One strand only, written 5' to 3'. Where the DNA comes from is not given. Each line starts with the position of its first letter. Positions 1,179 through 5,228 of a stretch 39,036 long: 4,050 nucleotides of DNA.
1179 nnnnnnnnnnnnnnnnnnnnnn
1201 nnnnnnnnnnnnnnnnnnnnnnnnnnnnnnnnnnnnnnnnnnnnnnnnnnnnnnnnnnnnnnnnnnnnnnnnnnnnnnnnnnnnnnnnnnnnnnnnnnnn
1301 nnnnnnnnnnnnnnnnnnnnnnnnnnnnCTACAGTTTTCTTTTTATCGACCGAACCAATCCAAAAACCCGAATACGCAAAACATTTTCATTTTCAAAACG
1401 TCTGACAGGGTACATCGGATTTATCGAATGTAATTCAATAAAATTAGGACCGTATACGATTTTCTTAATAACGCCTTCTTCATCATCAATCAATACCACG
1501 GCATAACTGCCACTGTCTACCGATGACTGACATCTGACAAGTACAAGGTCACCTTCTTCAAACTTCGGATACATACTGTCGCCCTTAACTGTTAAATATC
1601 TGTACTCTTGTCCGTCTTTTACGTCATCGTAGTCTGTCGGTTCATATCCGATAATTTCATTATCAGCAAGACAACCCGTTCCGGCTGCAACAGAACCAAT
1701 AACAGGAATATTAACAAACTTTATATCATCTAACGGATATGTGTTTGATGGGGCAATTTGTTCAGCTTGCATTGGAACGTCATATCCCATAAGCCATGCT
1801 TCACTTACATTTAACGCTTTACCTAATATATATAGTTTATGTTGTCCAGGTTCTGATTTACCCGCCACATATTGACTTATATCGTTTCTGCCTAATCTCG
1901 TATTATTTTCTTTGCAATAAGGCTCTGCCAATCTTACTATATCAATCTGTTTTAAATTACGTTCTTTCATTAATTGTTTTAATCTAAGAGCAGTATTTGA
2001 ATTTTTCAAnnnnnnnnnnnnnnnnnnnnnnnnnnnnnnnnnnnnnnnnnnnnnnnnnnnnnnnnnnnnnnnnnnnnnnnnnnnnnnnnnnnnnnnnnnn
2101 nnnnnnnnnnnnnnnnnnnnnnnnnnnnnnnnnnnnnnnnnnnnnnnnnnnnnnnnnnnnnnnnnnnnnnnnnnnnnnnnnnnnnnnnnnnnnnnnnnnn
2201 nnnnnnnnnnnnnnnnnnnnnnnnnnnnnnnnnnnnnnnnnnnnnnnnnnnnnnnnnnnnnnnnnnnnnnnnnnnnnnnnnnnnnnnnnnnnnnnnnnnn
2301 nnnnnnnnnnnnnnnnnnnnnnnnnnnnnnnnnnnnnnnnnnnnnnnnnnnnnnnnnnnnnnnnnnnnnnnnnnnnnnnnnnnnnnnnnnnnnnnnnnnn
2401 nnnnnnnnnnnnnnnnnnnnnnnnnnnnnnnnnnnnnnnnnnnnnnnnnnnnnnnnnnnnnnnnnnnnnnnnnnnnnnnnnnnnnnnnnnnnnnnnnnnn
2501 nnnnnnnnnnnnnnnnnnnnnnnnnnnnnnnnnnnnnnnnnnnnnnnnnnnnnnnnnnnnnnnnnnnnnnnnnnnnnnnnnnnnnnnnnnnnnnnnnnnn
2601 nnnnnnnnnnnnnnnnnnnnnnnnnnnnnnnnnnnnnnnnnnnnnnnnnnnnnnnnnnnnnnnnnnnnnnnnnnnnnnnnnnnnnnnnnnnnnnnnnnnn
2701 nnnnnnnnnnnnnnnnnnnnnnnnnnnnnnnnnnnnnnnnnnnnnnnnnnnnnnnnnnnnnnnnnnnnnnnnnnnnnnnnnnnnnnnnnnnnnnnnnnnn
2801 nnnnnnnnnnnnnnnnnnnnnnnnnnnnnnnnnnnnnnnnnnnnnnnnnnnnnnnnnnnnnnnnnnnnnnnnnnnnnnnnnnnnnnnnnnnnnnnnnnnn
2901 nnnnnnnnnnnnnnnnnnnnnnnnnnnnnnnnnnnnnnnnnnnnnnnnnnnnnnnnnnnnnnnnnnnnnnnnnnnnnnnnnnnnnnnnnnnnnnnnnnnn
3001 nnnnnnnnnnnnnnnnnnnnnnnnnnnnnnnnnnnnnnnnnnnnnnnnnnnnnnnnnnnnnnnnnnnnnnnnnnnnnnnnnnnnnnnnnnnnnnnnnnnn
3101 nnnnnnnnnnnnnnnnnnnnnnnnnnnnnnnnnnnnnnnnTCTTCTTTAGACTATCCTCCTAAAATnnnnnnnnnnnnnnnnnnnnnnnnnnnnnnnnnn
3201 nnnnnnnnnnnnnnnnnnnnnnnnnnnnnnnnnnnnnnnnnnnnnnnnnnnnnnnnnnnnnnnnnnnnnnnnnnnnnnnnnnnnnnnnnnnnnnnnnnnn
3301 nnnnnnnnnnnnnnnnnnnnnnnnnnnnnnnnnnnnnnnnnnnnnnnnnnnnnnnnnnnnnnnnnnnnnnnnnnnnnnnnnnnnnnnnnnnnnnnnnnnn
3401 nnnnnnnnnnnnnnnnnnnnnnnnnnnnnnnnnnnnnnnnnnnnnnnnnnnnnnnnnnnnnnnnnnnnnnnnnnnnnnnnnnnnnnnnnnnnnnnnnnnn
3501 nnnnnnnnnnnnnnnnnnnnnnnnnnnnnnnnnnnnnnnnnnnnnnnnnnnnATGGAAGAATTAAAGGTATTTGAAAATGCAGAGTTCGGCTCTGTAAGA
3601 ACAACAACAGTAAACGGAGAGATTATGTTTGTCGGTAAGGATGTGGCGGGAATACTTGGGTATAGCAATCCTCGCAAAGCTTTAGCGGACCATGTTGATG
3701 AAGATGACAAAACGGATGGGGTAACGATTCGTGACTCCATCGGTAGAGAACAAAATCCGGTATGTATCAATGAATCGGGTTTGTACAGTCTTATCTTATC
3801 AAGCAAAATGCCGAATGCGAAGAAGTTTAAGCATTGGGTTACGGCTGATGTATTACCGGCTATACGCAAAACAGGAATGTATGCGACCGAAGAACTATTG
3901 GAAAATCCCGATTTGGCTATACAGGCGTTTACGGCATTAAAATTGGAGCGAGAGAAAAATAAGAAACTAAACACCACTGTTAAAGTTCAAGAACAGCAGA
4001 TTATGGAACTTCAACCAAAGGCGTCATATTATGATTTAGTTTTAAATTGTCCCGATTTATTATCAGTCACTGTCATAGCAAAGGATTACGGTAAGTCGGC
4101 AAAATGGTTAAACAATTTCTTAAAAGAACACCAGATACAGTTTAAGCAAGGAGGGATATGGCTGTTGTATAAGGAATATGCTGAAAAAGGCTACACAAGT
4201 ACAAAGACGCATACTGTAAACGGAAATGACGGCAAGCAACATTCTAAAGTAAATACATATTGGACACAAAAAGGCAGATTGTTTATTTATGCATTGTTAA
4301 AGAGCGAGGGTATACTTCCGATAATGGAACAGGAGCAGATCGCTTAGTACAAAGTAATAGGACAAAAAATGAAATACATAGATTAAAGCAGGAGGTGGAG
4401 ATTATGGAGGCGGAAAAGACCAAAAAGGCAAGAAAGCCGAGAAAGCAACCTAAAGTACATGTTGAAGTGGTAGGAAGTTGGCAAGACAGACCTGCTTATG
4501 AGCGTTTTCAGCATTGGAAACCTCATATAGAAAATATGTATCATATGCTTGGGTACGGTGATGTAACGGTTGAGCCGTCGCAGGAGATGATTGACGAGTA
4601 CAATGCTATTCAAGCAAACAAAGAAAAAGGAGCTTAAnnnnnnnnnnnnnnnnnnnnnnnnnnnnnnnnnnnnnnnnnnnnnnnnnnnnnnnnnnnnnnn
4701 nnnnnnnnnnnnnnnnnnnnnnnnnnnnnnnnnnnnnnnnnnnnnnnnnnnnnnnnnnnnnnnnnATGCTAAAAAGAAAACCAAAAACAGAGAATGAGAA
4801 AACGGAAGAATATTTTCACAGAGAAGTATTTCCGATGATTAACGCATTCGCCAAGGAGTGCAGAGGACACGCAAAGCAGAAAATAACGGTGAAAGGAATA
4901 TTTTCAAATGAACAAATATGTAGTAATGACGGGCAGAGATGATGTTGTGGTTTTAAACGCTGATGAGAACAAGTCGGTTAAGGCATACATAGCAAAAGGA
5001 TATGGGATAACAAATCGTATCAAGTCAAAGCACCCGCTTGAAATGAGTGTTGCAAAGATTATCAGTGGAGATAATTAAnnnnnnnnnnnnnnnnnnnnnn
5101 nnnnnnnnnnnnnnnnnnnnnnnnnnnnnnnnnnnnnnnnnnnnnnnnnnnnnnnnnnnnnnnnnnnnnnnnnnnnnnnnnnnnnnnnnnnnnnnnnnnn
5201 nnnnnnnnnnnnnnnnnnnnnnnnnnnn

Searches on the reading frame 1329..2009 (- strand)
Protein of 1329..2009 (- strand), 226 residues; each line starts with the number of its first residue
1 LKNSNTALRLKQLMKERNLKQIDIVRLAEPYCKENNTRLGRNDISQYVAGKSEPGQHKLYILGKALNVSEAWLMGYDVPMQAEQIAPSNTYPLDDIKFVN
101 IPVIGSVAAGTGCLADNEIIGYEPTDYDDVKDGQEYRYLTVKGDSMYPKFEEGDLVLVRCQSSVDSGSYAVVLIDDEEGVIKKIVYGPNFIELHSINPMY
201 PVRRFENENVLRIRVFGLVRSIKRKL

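Call 29: search_protein_families(library=phrogs, proteins=[window:1329-2009:-], max_evalue=0.001)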
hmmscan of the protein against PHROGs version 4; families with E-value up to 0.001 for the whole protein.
window:1329-2009:- (226 aa): 7 families
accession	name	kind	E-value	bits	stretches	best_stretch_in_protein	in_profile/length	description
phrog_4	-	transcription regulation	1.1e-36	127.7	1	4-224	135-337/400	transcriptional repressor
phrog_2967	-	transcription regulation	9e-15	55.8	1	3-84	8-78/225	transcriptional regulator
phrog_6201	-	transcription regulation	6.3e-14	52.9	1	131-221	23-113/121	CI-like repressor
phrog_8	-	transcription regulation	2.1e-12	48.1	1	1-83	72-145/346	transcriptional regulator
phrog_8558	-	unknown function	1.1e-10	42.8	1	138-208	22-97/114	-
phrog_811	-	DNA, RNA and nucleotide metabolism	3.4e-05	24.4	1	138-224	50-133/140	UmuD-like protein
phrog_35297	-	transcription regulation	0.0003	22.3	1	1-32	21-52/75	CI-like repressor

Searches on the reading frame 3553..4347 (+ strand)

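Call 5: search_protein_families(library=pfam, proteins=[window:3553-4347:+], max_evalue=0.1)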
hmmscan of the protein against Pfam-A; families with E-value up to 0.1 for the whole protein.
window:3553-4347:+ (264 aa): 4 families
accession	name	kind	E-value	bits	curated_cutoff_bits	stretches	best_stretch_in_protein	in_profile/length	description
PF03374.19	ANT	-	2.2e-37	128.1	25.3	1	147-251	1-107/108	Phage antirepressor protein KilAC domain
PF02498.22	Bro-N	-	6.8e-29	100.8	25.6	1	15-102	2-96/96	BRO family, N-terminal domain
PF03221.22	HTH_Tnp_Tc5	-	0.05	14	22.2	0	182-198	49-65/66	Tc5 transposase DNA-binding domain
PF10543.14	ORF6N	-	0.057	14.2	27.8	0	174-243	16-81/86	ORF6N domain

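Call 6: search_protein_families(library=phrogs, proteins=[window:3553-4347:+], max_evalue=0.1)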
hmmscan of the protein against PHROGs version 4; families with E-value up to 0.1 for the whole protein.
window:3553-4347:+ (264 aa): 17 families
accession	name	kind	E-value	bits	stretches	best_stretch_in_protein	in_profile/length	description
phrog_130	-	transcription regulation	8.6e-93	312.9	1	1-262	157-421/480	anti-repressor Ant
phrog_463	-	transcription regulation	7.2e-48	164.3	1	1-155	2-155/250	anti-repressor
phrog_2899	-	transcription regulation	3.6e-42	145.8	1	1-162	4-168/263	anti-repressor Ant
phrog_7940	-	unknown function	1.3e-36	127.4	1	1-113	1-110/252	-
phrog_63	-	transcription regulation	8.9e-35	121.8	1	126-261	234-367/431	anti-repressor Ant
phrog_2593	-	transcription regulation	4.6e-31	109.5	1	11-156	26-186/255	anti-repressor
phrog_25289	-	unknown function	2.1e-27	96.2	1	186-263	1-78/79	-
phrog_2011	-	transcription regulation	1.1e-26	95.1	1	4-120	1-124/275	anti-repressor Ant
phrog_2977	-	transcription regulation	5e-26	92.3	1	1-87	61-148/150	anti-repressor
phrog_245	-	transcription regulation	2e-25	91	1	7-124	46-154/319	anti-repressor Ant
phrog_25722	-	unknown function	4.8e-25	89.1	1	7-126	7-124/150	-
phrog_5060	-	transcription regulation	7e-24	86.1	1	7-148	12-162/224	anti-repressor Ant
phrog_9976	-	transcription regulation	8e-18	66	1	15-114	11-108/188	anti-repressor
phrog_373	-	transcription regulation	9e-07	29.5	1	1-148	76-230/373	anti-repressor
phrog_34000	-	unknown function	0.00036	21.4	1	5-103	15-118/194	-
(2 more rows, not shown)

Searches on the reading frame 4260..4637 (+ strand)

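Call 5: search_protein_families(library=pfam, proteins=[window:4260-4637:+], max_evalue=0.1)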
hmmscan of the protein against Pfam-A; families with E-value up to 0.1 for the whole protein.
window:4260-4637:+ (125 aa): 2 families
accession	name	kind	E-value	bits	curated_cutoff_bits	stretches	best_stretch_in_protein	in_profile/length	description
PF11219.13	DUF3014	-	0.031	15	25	1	40-104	25-90/156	Protein of unknown function (DUF3014)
PF04880.18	NUDE_C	-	0.046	14.6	30.9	1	29-65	34-70/177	NUDE protein, C-terminal conserved region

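Call 6: search_protein_families(library=phrogs, proteins=[window:4260-4637:+], max_evalue=0.1)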
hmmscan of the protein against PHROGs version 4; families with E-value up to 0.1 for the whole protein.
window:4260-4637:+ (125 aa): 0 families

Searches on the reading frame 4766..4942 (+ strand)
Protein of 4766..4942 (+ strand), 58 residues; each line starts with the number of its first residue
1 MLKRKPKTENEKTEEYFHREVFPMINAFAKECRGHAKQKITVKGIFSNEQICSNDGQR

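Call 5: search_protein_families(library=pfam, proteins=[window:4766-4942:+], max_evalue=0.1)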
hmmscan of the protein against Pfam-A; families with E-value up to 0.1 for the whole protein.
window:4766-4942:+ (58 aa): 1 family
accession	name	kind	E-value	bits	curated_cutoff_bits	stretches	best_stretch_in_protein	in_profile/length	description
PF04805.17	Pox_E10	-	0.019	15.2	27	1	18-51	6-40/70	E10-like protein conserved region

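Call 6: search_protein_families(library=phrogs, proteins=[window:4766-4942:+], max_evalue=0.1)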
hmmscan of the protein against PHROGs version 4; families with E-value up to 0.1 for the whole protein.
window:4766-4942:+ (58 aa): 0 families

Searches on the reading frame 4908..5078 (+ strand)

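Call 5: search_protein_families(library=pfam, proteins=[window:4908-5078:+], max_evalue=0.1)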
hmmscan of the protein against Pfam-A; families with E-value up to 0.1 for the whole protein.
window:4908-5078:+ (56 aa): 0 families

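Call 6: search_protein_families(library=phrogs, proteins=[window:4908-5078:+], max_evalue=0.1)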
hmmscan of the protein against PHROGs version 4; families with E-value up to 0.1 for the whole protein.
window:4908-5078:+ (56 aa): 1 family
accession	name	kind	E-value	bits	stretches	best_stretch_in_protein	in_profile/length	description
phrog_12843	-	unknown function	0.079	14.3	1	7-42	10-45/64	-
